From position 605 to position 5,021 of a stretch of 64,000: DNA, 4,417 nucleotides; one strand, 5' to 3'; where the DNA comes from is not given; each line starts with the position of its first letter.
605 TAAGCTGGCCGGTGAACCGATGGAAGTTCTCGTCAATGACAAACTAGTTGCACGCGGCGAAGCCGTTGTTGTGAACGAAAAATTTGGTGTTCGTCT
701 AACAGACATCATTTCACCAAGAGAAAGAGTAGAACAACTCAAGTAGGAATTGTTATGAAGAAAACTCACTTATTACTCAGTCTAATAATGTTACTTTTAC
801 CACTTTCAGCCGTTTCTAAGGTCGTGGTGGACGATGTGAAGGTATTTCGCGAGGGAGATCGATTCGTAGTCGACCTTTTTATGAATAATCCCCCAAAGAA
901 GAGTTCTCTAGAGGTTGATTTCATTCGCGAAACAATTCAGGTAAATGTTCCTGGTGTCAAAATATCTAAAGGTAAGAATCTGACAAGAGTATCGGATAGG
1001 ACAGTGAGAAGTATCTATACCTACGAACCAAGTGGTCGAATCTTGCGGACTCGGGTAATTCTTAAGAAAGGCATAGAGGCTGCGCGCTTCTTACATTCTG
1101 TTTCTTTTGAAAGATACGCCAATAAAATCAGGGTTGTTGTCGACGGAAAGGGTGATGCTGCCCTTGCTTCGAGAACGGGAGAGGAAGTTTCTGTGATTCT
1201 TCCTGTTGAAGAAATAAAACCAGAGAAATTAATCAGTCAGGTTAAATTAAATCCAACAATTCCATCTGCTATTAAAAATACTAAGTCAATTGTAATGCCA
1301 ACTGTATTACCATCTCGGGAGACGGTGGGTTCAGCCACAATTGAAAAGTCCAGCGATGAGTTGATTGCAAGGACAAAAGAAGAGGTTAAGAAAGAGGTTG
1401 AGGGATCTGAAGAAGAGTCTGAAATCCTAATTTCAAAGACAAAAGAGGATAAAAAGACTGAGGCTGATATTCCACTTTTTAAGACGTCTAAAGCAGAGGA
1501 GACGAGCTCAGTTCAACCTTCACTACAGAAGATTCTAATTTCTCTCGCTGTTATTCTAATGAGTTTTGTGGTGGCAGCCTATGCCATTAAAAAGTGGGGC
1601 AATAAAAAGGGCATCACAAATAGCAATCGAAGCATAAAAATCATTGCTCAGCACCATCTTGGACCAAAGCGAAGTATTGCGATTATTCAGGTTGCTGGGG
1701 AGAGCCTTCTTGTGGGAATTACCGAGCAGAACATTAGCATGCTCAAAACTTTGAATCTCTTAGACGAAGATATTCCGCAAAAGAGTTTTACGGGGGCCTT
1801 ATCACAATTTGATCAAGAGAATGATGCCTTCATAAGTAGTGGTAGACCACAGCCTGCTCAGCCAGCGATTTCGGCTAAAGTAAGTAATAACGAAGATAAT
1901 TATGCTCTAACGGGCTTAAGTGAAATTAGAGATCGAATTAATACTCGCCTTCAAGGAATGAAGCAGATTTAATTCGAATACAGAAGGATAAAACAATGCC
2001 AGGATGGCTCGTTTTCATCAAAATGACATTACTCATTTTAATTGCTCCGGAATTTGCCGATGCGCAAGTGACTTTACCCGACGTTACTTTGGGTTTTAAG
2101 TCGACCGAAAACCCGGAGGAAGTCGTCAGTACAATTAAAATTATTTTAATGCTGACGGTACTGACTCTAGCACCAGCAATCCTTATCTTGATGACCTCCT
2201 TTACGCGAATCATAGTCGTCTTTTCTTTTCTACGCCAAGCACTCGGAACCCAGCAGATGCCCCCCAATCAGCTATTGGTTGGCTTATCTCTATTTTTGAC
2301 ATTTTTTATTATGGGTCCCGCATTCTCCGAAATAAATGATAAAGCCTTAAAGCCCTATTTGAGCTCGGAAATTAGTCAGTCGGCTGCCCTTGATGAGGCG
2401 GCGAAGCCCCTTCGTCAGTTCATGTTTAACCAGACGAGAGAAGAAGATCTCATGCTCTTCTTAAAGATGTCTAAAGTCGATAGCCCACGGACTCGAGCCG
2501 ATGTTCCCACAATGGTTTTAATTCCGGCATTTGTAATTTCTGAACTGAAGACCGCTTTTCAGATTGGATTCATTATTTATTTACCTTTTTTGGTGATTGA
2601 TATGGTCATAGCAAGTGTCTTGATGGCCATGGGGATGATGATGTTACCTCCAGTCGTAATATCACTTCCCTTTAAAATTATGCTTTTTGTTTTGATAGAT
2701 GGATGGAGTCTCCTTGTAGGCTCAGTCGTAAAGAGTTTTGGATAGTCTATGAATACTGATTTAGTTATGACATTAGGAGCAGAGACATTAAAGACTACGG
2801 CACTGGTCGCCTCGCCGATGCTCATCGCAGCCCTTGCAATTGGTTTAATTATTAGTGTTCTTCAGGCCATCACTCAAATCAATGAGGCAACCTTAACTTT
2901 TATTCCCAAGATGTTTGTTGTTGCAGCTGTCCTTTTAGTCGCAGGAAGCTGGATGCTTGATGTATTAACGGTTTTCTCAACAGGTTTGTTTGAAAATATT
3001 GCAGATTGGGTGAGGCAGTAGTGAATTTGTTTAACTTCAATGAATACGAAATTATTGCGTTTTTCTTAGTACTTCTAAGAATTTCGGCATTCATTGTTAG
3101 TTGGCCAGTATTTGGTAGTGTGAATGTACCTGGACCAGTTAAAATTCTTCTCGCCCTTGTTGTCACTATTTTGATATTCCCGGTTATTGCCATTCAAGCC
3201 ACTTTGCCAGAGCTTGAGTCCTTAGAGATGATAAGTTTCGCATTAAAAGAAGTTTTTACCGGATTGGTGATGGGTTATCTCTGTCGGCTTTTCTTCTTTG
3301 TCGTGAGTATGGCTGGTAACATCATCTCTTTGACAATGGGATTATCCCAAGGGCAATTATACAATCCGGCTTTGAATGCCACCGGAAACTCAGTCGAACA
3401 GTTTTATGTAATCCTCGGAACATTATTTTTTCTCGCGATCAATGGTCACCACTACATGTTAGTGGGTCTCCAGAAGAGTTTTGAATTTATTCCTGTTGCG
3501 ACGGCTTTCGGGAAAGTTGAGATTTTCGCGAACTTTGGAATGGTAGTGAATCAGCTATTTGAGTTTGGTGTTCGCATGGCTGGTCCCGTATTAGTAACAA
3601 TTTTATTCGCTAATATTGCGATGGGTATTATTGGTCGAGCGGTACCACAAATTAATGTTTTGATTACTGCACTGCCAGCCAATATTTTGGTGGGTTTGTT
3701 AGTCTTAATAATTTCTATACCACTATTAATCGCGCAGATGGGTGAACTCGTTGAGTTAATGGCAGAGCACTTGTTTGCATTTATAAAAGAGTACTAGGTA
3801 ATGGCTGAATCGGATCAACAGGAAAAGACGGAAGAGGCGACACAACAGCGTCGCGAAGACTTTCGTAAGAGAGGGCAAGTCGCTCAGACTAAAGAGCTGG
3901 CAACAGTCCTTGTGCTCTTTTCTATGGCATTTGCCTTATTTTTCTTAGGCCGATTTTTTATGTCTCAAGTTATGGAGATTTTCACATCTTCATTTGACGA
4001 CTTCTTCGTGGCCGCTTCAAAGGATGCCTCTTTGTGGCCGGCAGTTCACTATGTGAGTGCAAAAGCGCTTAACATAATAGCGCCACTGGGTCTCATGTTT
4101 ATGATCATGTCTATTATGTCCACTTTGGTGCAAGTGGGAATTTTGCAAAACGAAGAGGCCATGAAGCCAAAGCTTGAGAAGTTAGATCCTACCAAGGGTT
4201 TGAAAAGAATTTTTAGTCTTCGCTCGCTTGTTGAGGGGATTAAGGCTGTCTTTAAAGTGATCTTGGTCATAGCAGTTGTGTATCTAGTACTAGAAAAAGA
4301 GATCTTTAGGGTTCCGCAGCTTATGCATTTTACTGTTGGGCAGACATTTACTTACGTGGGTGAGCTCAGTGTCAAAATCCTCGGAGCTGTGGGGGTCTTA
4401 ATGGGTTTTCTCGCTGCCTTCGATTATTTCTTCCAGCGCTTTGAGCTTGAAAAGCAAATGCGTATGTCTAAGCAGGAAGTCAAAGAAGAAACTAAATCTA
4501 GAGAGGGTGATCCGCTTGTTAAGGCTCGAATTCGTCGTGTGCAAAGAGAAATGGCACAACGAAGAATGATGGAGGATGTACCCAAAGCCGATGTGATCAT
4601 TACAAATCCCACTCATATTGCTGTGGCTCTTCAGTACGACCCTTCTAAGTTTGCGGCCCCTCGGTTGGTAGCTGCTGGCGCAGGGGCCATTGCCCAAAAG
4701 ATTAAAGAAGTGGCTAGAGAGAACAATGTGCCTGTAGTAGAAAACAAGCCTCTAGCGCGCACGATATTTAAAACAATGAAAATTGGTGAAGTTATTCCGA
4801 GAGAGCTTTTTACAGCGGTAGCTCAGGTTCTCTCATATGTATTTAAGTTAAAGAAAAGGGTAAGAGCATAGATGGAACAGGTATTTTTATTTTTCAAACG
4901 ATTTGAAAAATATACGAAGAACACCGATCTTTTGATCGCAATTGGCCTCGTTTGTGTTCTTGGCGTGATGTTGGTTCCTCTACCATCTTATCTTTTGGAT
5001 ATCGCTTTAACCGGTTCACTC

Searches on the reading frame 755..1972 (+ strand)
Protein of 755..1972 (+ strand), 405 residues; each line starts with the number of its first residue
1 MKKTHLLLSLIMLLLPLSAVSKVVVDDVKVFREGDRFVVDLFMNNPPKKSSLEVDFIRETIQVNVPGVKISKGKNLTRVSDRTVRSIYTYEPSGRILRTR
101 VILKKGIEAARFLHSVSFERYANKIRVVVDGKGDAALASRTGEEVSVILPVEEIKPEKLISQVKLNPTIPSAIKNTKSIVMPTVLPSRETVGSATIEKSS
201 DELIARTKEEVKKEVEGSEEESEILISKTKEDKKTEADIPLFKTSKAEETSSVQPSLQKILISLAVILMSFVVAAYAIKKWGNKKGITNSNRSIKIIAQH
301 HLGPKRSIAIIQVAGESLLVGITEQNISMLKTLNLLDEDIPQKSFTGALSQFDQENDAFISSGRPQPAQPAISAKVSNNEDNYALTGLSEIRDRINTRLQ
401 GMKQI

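Call 6: search_protein_families(library=pfam, proteins=[window:755-1972:+], max_evalue=0.001)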
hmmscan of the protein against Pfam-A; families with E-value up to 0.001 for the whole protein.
window:755-1972:+ (405 aa): 1 family
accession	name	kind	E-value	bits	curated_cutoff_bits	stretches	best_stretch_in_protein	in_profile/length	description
PF04347.18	FliO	-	2.4e-15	56.8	22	1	277-344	2-72/91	Flagellar biosynthesis protein, FliO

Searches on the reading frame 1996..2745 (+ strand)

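Call 6: search_protein_families(library=pfam, proteins=[window:1996-2745:+], max_evalue=0.001)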
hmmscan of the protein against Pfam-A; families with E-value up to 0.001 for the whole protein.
window:1996-2745:+ (249 aa): 1 family
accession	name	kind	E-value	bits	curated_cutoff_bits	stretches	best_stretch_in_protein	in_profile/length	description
PF00813.25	FliP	-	1e-85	286.9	26.9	1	52-243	1-190/191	FliP family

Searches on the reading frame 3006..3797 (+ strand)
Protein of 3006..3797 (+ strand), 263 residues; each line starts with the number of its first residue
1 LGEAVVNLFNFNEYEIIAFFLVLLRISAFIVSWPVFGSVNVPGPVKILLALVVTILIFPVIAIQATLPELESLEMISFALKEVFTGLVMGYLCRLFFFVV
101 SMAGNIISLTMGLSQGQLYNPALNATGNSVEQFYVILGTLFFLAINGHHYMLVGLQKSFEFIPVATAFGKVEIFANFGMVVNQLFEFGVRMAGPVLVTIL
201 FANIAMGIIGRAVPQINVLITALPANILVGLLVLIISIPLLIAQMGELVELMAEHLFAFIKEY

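Call 6: search_protein_families(library=pfam, proteins=[window:3006-3797:+], max_evalue=0.001)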
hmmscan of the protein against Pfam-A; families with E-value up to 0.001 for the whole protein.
window:3006-3797:+ (263 aa): 1 family
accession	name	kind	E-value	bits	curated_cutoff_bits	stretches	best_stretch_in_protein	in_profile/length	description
PF01311.25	Bac_export_1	-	6.8e-59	199.7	27.8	1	17-250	2-228/230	Bacterial export proteins, family 1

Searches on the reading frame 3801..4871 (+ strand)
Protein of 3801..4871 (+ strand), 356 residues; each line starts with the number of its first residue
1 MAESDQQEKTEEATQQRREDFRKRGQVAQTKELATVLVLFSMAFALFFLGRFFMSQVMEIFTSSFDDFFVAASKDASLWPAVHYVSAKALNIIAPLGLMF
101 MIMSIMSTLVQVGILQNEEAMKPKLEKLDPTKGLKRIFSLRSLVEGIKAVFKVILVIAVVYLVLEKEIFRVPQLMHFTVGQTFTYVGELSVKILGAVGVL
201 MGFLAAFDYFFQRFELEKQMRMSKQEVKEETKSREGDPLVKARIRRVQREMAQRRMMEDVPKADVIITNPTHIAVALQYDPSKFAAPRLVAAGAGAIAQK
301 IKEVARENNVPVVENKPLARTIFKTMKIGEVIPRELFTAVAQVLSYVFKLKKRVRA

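Call 6: search_protein_families(library=pfam, proteins=[window:3801-4871:+], max_evalue=0.001)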
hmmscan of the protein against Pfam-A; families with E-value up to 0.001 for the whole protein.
window:3801-4871:+ (356 aa): 1 family
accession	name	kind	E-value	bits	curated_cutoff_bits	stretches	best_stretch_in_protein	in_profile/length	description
PF01312.24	Bac_export_2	-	8.6e-123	410.3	24.4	1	7-347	1-335/335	FlhB HrpN YscU SpaS Family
